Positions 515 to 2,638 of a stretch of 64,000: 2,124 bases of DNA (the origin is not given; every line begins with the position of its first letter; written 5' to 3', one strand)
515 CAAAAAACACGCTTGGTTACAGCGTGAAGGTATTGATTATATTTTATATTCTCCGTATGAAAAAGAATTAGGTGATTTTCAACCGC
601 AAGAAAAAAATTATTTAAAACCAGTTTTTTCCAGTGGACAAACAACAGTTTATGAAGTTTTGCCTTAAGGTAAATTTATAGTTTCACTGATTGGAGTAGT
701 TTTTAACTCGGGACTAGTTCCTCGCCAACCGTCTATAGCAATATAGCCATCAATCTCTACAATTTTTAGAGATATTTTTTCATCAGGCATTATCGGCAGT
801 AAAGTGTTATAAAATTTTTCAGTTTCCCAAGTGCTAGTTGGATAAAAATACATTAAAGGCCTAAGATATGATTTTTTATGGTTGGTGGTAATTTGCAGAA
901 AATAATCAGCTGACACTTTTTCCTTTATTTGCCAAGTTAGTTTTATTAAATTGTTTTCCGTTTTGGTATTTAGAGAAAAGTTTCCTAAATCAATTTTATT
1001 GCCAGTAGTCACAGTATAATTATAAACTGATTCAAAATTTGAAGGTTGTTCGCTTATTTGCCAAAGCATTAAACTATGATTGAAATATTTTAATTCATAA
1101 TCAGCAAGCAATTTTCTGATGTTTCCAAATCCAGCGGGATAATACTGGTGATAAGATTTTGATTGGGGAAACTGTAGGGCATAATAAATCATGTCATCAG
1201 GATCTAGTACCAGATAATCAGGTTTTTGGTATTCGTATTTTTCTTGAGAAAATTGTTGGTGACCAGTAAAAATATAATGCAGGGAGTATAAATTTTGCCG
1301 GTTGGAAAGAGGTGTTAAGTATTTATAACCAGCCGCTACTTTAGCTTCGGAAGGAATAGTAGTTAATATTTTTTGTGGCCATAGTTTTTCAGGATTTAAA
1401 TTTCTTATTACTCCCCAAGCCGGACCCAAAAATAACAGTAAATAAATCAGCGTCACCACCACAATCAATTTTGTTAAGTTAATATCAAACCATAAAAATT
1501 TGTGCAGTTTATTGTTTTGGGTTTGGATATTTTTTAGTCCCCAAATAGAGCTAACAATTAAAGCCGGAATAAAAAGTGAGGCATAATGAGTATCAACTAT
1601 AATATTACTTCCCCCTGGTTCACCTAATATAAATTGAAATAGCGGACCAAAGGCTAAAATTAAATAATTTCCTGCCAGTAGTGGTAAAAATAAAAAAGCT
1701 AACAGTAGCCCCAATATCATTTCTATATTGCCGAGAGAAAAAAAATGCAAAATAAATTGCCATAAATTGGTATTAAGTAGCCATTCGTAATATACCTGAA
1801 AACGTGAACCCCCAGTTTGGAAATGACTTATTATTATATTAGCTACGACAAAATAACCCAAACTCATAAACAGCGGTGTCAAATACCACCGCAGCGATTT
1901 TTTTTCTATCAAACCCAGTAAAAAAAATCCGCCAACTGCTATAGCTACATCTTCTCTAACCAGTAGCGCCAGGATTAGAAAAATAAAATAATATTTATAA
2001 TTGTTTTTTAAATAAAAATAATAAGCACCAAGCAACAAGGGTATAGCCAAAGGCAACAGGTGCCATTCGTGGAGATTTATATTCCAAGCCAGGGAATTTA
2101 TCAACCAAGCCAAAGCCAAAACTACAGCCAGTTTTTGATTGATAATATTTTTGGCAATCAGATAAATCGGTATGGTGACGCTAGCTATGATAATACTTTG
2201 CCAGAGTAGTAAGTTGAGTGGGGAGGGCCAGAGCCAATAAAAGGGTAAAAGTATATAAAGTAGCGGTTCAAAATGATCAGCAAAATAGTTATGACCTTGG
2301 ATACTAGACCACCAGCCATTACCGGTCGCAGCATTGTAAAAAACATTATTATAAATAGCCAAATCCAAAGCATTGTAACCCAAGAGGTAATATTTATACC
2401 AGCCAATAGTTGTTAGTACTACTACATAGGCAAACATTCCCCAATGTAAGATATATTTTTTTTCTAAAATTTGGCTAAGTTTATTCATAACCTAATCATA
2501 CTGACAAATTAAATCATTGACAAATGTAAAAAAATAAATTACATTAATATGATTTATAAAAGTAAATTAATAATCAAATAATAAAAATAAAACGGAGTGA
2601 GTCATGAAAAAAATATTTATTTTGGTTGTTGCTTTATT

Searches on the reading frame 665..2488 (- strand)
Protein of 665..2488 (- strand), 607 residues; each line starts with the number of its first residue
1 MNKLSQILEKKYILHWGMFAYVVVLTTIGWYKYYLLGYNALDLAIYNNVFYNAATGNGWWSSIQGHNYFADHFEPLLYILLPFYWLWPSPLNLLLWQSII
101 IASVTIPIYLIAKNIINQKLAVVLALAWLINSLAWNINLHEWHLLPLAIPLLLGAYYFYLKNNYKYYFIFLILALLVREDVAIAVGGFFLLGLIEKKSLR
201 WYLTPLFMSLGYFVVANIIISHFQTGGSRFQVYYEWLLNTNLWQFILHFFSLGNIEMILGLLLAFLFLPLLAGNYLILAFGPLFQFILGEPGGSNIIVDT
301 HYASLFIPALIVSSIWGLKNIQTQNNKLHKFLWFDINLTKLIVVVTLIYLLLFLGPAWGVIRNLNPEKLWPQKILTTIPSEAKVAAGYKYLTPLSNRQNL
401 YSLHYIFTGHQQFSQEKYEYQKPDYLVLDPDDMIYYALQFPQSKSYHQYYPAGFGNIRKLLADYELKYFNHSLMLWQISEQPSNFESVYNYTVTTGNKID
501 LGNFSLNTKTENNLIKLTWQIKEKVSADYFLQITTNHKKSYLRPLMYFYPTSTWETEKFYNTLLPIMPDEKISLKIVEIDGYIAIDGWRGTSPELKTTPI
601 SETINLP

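Call 75: search_protein_families(library=pfam, proteins=[window:665-2488:-], max_evalue=0.00001)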
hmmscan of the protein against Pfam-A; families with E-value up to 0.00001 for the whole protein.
window:665-2488:- (607 aa): 1 family
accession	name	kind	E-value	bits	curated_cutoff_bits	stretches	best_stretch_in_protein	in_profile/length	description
PF09852.15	DUF2079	-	4.9e-48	164.8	28.2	1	32-433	1-423/459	Predicted membrane protein (DUF2079)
